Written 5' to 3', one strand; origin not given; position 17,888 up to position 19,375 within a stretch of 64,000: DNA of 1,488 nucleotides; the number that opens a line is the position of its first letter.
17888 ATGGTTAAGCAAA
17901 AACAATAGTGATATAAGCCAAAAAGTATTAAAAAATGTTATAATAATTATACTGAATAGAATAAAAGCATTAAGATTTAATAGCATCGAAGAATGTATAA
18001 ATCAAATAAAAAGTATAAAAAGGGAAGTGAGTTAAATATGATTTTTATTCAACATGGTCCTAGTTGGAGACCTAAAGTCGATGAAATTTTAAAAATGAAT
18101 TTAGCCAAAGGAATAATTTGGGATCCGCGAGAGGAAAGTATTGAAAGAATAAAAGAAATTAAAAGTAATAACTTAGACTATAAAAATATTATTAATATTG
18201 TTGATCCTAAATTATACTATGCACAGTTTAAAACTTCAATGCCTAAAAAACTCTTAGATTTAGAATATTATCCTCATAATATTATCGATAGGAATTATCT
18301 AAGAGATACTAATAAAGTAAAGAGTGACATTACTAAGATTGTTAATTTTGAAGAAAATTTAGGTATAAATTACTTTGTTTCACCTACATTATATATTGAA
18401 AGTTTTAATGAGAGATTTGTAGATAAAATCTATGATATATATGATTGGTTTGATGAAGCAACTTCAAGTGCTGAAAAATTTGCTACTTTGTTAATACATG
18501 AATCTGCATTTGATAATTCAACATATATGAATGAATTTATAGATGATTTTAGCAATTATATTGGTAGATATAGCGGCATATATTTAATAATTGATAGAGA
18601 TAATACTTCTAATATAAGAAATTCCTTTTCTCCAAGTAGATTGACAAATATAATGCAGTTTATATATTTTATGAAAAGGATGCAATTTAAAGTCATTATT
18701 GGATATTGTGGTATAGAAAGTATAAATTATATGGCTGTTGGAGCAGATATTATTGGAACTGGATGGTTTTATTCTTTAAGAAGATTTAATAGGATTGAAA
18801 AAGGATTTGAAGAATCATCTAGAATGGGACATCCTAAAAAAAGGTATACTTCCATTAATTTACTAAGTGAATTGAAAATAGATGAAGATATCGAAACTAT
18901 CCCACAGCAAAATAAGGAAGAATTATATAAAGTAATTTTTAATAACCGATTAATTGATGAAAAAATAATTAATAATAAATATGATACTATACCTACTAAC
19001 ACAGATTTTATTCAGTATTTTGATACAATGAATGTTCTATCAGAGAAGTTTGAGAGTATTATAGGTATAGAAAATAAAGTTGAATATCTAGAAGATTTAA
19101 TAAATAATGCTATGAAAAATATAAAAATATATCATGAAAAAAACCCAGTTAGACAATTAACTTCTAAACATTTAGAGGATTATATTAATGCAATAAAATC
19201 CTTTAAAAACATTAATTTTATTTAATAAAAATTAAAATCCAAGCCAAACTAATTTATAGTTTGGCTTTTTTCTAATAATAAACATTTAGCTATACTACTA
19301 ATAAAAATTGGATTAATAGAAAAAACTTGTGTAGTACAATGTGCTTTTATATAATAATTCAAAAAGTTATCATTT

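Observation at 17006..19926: Orphan Ser/Thr kinase coupled to an unrecognisable 395-aa protein as cargo of a tRNA-Arg island: candidate undescribed defence/abortive-infection module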

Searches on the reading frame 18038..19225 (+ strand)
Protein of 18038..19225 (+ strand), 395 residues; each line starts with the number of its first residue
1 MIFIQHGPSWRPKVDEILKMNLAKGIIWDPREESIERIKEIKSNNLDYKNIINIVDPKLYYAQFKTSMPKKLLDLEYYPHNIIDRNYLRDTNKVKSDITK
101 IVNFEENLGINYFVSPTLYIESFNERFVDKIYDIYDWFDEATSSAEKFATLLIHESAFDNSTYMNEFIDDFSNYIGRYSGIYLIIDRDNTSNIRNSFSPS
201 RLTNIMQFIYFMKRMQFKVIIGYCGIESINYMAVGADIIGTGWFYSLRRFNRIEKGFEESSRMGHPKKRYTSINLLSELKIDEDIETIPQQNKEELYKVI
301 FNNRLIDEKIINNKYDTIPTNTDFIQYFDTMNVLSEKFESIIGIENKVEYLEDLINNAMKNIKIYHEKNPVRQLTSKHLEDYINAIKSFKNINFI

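Call 4: search_protein_families(library=pfam, proteins=[window:18038-19225:+], max_evalue=0.1)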
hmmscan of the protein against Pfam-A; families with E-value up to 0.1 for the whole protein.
window:18038-19225:+ (395 aa): 1 family
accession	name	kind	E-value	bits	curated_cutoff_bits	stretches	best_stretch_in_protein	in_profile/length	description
PF02877.19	PARP_reg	-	0.01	16.3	26.8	0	353-391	18-56/135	Poly(ADP-ribose) polymerase, regulatory domain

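Call 5: search_protein_families(library=padloc, proteins=[window:18038-19225:+], max_evalue=0.1)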
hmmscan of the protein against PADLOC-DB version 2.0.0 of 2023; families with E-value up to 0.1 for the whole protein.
window:18038-19225:+ (395 aa): 0 families

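Call 7: search_protein_families(library=ncbifam, proteins=[window:18038-19225:+], max_evalue=0.1)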
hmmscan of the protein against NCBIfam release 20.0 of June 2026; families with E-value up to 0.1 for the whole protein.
window:18038-19225:+ (395 aa): 0 families

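Call 8: search_protein_families(library=phrogs, proteins=[window:18038-19225:+], max_evalue=0.01)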
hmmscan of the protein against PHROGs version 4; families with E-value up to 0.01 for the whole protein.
window:18038-19225:+ (395 aa): 0 families

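Call 10: find_homologous_proteins(query=window:18038-19225:+, max_evalue=0.001)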
Query window:18038-19225:+ (395 aa): 65 proteins with E <= 0.001 among 3167 candidates.
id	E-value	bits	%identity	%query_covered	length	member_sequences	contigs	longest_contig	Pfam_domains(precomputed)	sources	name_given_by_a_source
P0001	5.6e-259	877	100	100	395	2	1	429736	-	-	-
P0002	1.7e-219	747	83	100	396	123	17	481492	-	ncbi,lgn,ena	-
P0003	1.1e-214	731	81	100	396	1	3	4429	-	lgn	-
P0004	1.3e-214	730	81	100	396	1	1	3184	-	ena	-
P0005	2.0e-213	727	80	100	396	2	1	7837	-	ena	-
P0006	1.2e-210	718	80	100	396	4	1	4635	-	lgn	-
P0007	1.5e-208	711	80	100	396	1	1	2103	-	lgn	-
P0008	1.9e-207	707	79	100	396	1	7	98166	-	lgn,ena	-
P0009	3.7e-205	699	78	100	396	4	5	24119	-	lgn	-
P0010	3.1e-204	696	78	100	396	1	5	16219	-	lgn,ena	-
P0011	1.9e-163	562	63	100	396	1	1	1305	-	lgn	-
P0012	1.1e-144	500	57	100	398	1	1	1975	-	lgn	-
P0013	9.6e-143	494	57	100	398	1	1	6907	-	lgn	-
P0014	9.6e-143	494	57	100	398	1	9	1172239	-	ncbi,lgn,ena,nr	ncbi:MAG: hypothetical protein IKJ36_02190 [Clostridia bacterium]|nr:hypothetical protein [Clostridi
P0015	1.1e-142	494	57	100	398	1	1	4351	-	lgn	-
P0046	2.0e-108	381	44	100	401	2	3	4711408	-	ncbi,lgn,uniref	ncbi:hypothetical protein MKX29_08040 [Cytobacillus sp. FSL R7-0696]|uniref:hypothetical protein n=1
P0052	8.6e-105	369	44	100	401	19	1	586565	-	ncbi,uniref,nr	ncbi:hypothetical protein [Bacillus wiedmannii]|uniref:Uncharacterized protein n=1 Tax=Bacillus wied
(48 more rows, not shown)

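Call 12: find_encoding_contigs(protein=P0052, flank=8000, max_places=3)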
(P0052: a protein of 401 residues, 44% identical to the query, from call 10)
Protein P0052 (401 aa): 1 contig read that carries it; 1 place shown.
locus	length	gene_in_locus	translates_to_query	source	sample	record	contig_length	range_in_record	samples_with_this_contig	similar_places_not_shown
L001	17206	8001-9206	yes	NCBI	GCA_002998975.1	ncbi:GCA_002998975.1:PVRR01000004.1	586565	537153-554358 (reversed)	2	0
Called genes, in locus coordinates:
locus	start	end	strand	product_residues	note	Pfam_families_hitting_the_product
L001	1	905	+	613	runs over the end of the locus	PF02743:dCache_1 (weak), PF23846:Cache_WalK, PF08448:PAS_4 (faint), PF00672:HAMP, PF00989:PAS, PF13426:PAS_9 (weak), PF00512:HisKA, PF02518:HATPase_c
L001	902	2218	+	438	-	PF07435:YycH_N, PF09648:YycI (weak)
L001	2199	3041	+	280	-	PF09648:YycI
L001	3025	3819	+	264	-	PF00753:Lactamase_B, PF23023:Anti-Pycsar_Apyc1, PF12706:Lactamase_B_2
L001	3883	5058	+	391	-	PF00089:Trypsin, PF13365:Trypsin_2, PF13180:PDZ_2, PF17820:PDZ_6 (weak)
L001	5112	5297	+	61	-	PF14116:YyzF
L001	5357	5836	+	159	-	PF02590:SPOUT_MTase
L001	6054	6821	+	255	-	PF19952:DUF6414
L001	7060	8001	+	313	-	PF00069:Pkinase, PF07714:PK_Tyr_Ser-Thr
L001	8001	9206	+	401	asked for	-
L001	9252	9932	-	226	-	-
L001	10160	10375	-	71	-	PF01381:HTH_3 (weak), PF13443:HTH_26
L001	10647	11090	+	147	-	-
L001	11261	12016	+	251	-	PF23343:REP_ORF2-G2P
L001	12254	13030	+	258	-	PF00239:Resolvase, PF07508:Recombinase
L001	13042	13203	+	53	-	-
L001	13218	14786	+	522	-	PF00239:Resolvase, PF07508:Recombinase, PF13408:Zn_ribbon_recom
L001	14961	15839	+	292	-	PF04055:Radical_SAM, PF13186:SPASM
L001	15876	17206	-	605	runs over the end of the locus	PF08439:Peptidase_M3_N, PF01432:Peptidase_M3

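Call 13: find_encoding_contigs(protein=P0046, flank=8000, max_places=3)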
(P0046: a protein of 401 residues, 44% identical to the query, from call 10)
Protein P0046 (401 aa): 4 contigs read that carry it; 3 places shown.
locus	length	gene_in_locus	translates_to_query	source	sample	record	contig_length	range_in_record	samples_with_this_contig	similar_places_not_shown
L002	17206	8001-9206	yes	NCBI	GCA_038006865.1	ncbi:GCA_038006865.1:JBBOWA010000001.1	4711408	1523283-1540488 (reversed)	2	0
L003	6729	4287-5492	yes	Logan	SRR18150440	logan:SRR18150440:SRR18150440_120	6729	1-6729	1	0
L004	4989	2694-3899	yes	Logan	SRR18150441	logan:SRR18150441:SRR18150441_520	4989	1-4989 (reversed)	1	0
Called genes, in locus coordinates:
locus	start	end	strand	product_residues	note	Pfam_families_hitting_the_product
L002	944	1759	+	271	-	PF00135:COesterase, PF02129:Peptidase_S15 (faint), PF20434:BD-FAE, PF12146:Hydrolase_4 (faint), PF00561:Abhydrolase_1 (weak), PF07859:Abhydrolase_3, PF03959:FSH1 (weak), PF00326:Peptidase_S9 (weak)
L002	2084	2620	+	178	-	PF04542:Sigma70_r2, PF08281:Sigma70_r4_2, PF04545:Sigma70_r4 (weak)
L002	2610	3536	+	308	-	PF07454:SpoIIP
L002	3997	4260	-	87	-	-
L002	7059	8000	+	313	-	PF00069:Pkinase, PF07714:PK_Tyr_Ser-Thr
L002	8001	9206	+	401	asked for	-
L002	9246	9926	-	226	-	-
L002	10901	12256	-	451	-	PF05598:DUF772, PF01609:DDE_Tnp_1, PF13751:DDE_Tnp_1_6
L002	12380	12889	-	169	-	-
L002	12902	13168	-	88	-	-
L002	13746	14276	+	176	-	PF07638:Sigma70_ECF (weak), PF12645:HTH_16, PF04542:Sigma70_r2, PF08281:Sigma70_r4_2, PF04545:Sigma70_r4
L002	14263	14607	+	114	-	PF17280:DUF5345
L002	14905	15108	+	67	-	PF13396:PLDc_N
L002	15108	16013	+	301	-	PF00005:ABC_tran, PF13304:AAA_21, PF13732:DrrA1-3_C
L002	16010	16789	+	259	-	PF12679:ABC2_membrane_2, PF10920:DUF2705, PF13346:ABC2_membrane_5 (weak)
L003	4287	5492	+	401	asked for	-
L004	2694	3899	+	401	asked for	-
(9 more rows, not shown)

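Call 14: find_encoding_contigs(protein=P0014, flank=8000, max_places=3)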
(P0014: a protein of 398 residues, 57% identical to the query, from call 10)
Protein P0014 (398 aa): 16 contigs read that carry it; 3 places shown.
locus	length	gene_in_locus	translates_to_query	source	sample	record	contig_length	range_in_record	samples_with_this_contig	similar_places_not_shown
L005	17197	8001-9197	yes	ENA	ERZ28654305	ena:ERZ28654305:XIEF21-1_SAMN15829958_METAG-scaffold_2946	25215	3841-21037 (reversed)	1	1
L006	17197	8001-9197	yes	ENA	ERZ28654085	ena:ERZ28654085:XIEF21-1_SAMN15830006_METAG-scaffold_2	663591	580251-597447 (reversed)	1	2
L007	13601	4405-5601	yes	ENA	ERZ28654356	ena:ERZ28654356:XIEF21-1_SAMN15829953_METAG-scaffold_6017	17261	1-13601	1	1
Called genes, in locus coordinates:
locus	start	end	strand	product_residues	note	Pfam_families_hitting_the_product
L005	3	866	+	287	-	PF01381:HTH_3, PF12844:HTH_19, PF13443:HTH_26 (weak), PF13560:HTH_31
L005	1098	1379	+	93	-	-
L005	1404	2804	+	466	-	PF04002:RadC, PF12957:DUF3846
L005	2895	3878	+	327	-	PF01076:Mob_Pre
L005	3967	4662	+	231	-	-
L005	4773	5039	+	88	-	-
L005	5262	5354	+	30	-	-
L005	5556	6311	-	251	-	PF00589:Phage_integrase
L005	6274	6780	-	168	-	PF14659:Phage_int_SAM_3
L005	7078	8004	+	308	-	PF00069:Pkinase, PF07714:PK_Tyr_Ser-Thr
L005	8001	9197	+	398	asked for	-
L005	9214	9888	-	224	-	-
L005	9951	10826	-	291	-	-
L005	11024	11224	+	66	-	PF12728:HTH_17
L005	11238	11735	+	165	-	PF09681:Phage_rep_org_N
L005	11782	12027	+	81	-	-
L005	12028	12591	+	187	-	PF00308:Bac_DnaA, PF01695:IstB_IS21, PF00004:AAA (weak), PF00910:RNA_helicase (weak), PF03266:NTPase_1 (faint)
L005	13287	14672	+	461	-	PF03432:Relaxase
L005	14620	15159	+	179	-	PF00293:NUDIX, PF14815:NUDIX_4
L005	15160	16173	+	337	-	PF11907:DUF3427, PF13020:NOV_C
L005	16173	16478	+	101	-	-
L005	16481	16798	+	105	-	PF12643:MazG-like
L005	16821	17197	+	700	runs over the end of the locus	PF09848:SLFN-g3_helicase (faint), PF13538:UvrD_C_2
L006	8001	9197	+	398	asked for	-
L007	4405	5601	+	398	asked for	-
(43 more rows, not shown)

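Call 19: search_solved_structures(query=A1, max_evalue=10)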
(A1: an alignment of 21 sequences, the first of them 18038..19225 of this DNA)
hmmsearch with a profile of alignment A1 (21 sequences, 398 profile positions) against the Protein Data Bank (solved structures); distinct sequences matched with E-value up to 10: 3.
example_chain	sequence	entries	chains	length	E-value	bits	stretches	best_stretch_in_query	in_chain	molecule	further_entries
7jh6_A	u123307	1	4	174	0.11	14.5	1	324-393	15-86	Two-domain di-Zn(II) and porphyrin-binding protein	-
9sxc_A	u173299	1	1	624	0.13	14.3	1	317-394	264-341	Dot/Icm secretion system substrate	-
9xch_A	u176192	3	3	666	0.29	13.2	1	317-394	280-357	Ceg14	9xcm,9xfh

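Call 23: search_protein_representatives(protein=window:18038-19225:+)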
Query: 395 residues. Proteins with E-value up to 0.001 (for the whole library): 370; up to 1e-10: 178; up to 1e-30: 14. The best 150 are listed.
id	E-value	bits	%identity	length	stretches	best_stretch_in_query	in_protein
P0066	8.3e-97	341.1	41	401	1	1-395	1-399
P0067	1.9e-94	333.3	45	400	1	1-395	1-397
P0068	2.3e-94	333.0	43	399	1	1-395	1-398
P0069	1.1e-75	271.6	37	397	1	1-395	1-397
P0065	2.2e-73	264.0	38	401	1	1-392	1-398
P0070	3.5e-58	214.0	80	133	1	263-395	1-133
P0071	2.3e-42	161.9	32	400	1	1-393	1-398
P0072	3.7e-36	141.4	29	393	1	2-392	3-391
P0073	1.2e-35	139.8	31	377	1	49-394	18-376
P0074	4.7e-35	137.8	30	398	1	2-391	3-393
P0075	5.4e-35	137.6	32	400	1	2-297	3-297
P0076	7.3e-35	137.2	26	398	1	2-392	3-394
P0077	1.4e-34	136.3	53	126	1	1-126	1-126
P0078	3.2e-33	131.8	29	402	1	2-392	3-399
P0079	1.9e-30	122.7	28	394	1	1-391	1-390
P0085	9.6e-28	113.8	26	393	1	2-392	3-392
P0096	2.9e-24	102.3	24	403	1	3-390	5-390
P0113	5.2e-21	91.6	27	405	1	11-314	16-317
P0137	1.8e-17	80.0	21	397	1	3-390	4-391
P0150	1.2e-16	77.2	23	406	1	3-362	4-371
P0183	5.9e-14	68.4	20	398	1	13-390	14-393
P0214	4.5e-12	62.2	30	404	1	5-283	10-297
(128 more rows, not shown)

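Call 26: search_protein_families(library=pfam, proteins=[P0071, P0072, P0076, P0085, P0096, P0113, P0137, P0150, P0183, P0214], max_evalue=0.01)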
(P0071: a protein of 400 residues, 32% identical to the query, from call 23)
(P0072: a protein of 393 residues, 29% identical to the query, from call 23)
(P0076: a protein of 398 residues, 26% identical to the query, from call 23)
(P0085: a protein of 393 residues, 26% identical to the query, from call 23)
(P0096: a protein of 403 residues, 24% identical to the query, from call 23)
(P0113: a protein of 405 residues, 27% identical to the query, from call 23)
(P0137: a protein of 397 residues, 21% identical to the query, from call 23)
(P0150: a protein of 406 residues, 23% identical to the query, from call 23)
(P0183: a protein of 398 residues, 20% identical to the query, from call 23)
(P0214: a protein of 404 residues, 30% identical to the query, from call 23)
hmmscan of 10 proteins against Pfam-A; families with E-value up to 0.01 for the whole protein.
P0071 (400 aa): 0 families

P0072 (393 aa): 0 families

P0076 (398 aa): 0 families

P0085 (393 aa): 0 families

P0096 (403 aa): 0 families

P0113 (405 aa): 0 families

P0137 (397 aa): 0 families

P0150 (406 aa): 0 families

P0183 (398 aa): 0 families

P0214 (404 aa): 0 families

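Call 27: search_protein_families(library=padloc, proteins=[P0071, P0072, P0076, P0085, P0096, P0113, P0137, P0150, P0183, P0214], max_evalue=0.01)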
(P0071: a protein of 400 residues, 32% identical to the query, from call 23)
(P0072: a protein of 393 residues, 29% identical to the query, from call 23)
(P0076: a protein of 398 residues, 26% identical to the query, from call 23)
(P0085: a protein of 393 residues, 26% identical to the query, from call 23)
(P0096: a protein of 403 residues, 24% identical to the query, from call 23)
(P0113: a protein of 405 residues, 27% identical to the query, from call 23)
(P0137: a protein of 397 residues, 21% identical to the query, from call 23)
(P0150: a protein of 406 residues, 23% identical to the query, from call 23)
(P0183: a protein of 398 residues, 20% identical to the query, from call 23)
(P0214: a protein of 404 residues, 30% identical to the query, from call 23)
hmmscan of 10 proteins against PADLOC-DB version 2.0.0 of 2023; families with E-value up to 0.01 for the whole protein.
P0071 (400 aa): 0 families

P0072 (393 aa): 0 families

P0076 (398 aa): 0 families

P0085 (393 aa): 0 families

P0096 (403 aa): 0 families

P0113 (405 aa): 0 families

P0137 (397 aa): 0 families

P0150 (406 aa): 0 families

P0183 (398 aa): 0 families

P0214 (404 aa): 0 families

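Call 28: predict_structure(alignment_id=A1)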
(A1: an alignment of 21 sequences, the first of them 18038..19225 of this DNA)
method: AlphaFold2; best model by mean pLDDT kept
length: 395 residues; sequences in the alignment: 21
mean_pLDDT: 90.1   pTM: 0.90
mean pLDDT of the five models: 90.1, 88.9, 88.8, 88.2, 88.2
residues with pLDDT >= 90: 312; 70-90: 55; 50-70: 11; < 50: 17
segments of 3 or more residues with pLDDT < 50: 246-254, 256-263
pLDDT, mean of each block of 10 residues (from residue 1): 86 91 94 90 92 93 87 93 92 96 95 96 92 97 95 93 96 97 87 81 97 97 91 97 54 43 64 94 91 96 94 88 91 95 97 98 95 91 98 90
secondary structure, 60 per line:
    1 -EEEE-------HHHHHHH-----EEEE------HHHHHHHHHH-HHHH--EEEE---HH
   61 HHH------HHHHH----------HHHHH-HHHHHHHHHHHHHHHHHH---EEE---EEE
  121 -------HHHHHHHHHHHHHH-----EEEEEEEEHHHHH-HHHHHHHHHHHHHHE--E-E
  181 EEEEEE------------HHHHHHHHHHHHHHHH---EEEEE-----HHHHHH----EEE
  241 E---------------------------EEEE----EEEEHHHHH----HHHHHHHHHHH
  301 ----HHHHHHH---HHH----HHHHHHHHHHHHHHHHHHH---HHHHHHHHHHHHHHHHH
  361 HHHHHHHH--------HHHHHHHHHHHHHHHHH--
elements in order: E2-5 H13-19 E25-28 H35-44 H46-49 E52-55 H59-63 H70-74 H85-89 H91-108 E112-114 E118-120 H128-141 E147-154 H155-159 H161-174 E180-186 H199-214 E218-222 H228-233 E238-241 E269-272 E277-280 H281-285 H290-300 H305-311 H322-340 H344-368 H377-393

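Call 32: fold_search(model_id=the predicted structure, library=pdb)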
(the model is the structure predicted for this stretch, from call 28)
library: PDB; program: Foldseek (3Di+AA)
matches with E <= 10: 1079; with E <= 0.001: 8
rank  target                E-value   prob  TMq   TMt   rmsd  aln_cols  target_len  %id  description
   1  3ovq_A                3.0e-04  1.00  0.32  0.51   6.8       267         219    9  Crystal Structure of hRPE and D-Ribulose-5-Phospate Complex (released 2011-03-09)
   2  3ovp_A                3.1e-04  1.00  0.32  0.51   6.7       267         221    9  Crystal Structure of hRPE (released 2011-03-09)
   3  4q7i_B                3.5e-04  1.00  0.32  0.40   8.1       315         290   12  Crystal structure of engineered thermostable D-tagatose 3-epimerase PcDTE-Var8 (released 2014-10-22)
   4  3odm_B                5.8e-04  0.99  0.33  0.27  18.1       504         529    9  Archaeal-type phosphoenolpyruvate carboxylase (released 2011-02-02)
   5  4q7i_A                6.1e-04  1.00  0.32  0.40   8.0       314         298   13  Crystal structure of engineered thermostable D-tagatose 3-epimerase PcDTE-Var8 (released 2014-10-22)
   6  6k0k_C                6.7e-04  1.00  0.36  0.35   7.4       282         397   11  Crystal structure of Escherichia coli pyruvate kinase II (released 2020-05-13)
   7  3iar                  7.9e-04  0.99  0.30  0.32  14.7       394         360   12  The crystal structure of human adenosine deaminase (released 2009-08-11)
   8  3ovp_B                8.3e-04  1.00  0.32  0.51   7.0       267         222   10  Crystal Structure of hRPE (released 2011-03-09)
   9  3ovr_B                1.1e-03  1.00  0.31  0.50   7.0       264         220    9  Crystal Structure of hRPE and D-Xylulose 5-Phosphate Complex (released 2011-03-09)
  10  4pgl_B                1.1e-03  1.00  0.32  0.40   7.9       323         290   12  Crystal structure of engineered D-tagatose 3-epimerase PcDTE-ILS6 (released 2014-10-22)
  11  3qc3_A                1.2e-03  1.00  0.31  0.49   8.0       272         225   10  Crystal structure of a D-ribulose-5-phosphate-3-epimerase (NP_954699) from HOMO SAPIENS at 2.20 A resolution (released 2011-03-09)
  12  4ytr_B                1.3e-03  1.00  0.31  0.39   8.0       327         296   12  Crystal structure of D-tagatose 3-epimerase C66S from Pseudomonas cichorii in complex with 1-deoxy L-tagatose (released 2016-03-23)
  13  3ovq_B                1.4e-03  1.00  0.32  0.50   7.0       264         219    9  Crystal Structure of hRPE and D-Ribulose-5-Phospate Complex (released 2011-03-09)
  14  3tev_B                1.5e-03  1.00  0.36  0.43   8.0       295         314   11  The crystal structure of glycosyl hydrolase from Deinococcus radiodurans R1 (released 2011-08-31)
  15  3tev_A                1.5e-03  1.00  0.35  0.43   8.1       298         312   12  The crystal structure of glycosyl hydrolase from Deinococcus radiodurans R1 (released 2011-08-31)
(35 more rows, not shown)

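Call 35: find_encoding_contigs(protein=P0072, flank=6000, max_places=3)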
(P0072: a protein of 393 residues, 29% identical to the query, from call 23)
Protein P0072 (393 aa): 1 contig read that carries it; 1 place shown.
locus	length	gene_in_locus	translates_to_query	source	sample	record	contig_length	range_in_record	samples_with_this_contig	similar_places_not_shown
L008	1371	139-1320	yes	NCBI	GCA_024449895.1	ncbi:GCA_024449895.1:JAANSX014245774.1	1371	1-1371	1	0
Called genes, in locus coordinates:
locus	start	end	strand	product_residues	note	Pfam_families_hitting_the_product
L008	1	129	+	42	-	?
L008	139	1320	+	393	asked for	-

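Call 36: find_homologous_proteins(query=A4, max_evalue=0.00001)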
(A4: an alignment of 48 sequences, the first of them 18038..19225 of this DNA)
Query A4 (48 sequences) (395 aa, profile of the alignment): 76 proteins with E <= 0.00001 among 5469 candidates.
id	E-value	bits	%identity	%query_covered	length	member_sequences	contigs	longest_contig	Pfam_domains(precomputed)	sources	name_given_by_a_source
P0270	3.8e-141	489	27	99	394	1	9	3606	-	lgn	-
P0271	1.6e-128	447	23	92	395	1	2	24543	-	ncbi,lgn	-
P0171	4.1e-121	423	22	99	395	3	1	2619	-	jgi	-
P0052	5.3e-121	422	44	100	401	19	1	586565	-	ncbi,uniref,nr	ncbi:hypothetical protein [Bacillus wiedmannii]|uniref:Uncharacterized protein n=1 Tax=Bacillus wied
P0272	2.7e-120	420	21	99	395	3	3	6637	-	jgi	jgi:hypothetical protein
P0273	1.1e-117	412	22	98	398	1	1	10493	-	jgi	-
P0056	1.5e-117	411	43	100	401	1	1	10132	-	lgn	-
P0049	2.5e-117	410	43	100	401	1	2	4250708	-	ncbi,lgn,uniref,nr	ncbi:hypothetical protein [Shouchella miscanthi]|uniref:hypothetical protein n=1 Tax=Shouchella misc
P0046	3.3e-117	410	44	100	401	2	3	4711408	-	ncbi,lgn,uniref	ncbi:hypothetical protein MKX29_08040 [Cytobacillus sp. FSL R7-0696]|uniref:hypothetical protein n=1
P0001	4.2e-117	410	100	100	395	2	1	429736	-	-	-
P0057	4.8e-117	409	43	100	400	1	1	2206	-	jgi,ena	-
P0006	7.3e-117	409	80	100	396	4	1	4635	-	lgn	-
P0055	1.2e-116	408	43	100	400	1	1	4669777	-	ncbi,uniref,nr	ncbi:hypothetical protein [Bacillus niameyensis]|uniref:hypothetical protein n=1 Tax=Bacillus niamey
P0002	2.9e-116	407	83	100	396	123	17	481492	-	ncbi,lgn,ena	-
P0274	3.6e-116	407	22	99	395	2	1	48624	-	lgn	-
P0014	1.5e-115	405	57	100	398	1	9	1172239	-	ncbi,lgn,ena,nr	ncbi:MAG: hypothetical protein IKJ36_02190 [Clostridia bacterium]|nr:hypothetical protein [Clostridi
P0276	4.2e-112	393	35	100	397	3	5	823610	-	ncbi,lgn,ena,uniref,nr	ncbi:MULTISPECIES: hypothetical protein [Enterococcus]|uniref:Uncharacterized protein n=1 Tax=Entero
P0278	2.1e-78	282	25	71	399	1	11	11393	-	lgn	-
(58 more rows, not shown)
